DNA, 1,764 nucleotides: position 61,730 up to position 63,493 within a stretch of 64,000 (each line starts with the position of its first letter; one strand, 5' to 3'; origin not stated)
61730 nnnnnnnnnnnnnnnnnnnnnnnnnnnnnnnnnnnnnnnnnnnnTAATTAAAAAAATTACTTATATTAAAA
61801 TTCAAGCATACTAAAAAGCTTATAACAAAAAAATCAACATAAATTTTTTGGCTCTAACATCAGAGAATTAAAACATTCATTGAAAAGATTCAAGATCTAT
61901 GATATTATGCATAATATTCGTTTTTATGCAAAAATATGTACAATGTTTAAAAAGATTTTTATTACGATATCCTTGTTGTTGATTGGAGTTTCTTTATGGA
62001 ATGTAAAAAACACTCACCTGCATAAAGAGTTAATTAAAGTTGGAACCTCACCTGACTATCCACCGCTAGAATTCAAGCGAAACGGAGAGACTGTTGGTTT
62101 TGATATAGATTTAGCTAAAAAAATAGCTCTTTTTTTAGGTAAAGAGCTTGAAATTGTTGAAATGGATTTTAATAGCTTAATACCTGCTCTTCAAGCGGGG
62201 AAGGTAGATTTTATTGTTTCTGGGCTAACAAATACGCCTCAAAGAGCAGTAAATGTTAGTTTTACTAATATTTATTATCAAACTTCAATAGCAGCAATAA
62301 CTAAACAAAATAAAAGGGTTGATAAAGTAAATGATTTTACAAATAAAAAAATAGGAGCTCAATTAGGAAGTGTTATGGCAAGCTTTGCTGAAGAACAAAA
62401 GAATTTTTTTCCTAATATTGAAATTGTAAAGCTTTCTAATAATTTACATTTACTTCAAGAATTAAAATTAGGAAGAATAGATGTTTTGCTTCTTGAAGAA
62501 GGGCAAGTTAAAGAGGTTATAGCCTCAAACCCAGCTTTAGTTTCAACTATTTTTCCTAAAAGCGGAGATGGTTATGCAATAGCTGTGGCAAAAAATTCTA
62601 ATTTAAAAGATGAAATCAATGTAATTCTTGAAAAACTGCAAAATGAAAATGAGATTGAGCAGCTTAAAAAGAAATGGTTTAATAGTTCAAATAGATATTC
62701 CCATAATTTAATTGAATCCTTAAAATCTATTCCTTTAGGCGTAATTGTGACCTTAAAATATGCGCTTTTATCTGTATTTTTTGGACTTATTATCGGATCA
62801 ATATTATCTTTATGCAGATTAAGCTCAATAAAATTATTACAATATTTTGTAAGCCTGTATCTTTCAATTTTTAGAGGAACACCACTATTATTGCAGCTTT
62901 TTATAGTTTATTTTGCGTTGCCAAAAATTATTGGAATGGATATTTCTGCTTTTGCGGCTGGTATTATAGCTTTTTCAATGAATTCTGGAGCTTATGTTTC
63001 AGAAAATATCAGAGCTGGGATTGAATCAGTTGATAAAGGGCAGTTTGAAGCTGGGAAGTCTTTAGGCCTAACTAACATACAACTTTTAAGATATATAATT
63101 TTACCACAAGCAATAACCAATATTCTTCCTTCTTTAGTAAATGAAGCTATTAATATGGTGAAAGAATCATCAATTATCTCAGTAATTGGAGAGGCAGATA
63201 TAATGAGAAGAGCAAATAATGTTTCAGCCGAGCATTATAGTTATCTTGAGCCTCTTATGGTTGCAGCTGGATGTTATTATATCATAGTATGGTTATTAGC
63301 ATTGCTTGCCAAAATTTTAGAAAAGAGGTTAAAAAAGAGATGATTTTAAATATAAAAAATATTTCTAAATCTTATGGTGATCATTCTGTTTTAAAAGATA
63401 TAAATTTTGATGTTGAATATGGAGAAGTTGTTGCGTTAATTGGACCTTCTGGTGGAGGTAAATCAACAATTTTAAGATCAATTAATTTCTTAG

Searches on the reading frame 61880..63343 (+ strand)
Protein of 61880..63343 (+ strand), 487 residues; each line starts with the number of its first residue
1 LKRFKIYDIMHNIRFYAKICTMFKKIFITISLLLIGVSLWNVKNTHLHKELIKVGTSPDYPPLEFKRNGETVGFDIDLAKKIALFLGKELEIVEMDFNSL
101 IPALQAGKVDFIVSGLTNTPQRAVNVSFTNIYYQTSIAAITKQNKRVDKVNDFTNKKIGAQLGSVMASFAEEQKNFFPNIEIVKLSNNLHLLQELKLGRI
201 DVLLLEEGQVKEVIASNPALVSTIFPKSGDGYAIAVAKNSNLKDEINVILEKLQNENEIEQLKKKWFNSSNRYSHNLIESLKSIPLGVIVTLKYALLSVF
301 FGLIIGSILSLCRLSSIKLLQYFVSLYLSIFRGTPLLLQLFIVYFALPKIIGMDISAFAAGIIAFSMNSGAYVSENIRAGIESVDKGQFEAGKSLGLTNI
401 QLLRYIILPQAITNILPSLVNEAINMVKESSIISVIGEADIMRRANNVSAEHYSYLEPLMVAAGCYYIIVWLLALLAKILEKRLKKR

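Call 18: search_protein_families(library=pfam, proteins=[window:61880-63343:+], max_evalue=0.001)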
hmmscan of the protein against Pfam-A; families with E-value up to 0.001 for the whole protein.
window:61880-63343:+ (487 aa): 4 families
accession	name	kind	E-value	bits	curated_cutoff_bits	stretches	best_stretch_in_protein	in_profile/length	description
PF00497.25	SBP_bac_3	-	4.9e-36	123.8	26.4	1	52-268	1-131/132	Bacterial extracellular solute-binding proteins, family 3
PF00528.27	BPD_transp_1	-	5.2e-25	88.7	26.4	1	302-486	1-184/184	Binding-protein-dependent transport system inner membrane component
PF10613.14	Lig_chan-Glu_bd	-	0.00012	22.6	30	1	95-144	65-114/115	Ligated ion channel L-glutamate- and glycine-binding site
PF09084.16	NMT1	-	0.00033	21.1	20.5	0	88-119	120-151/216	NMT1/THI5 like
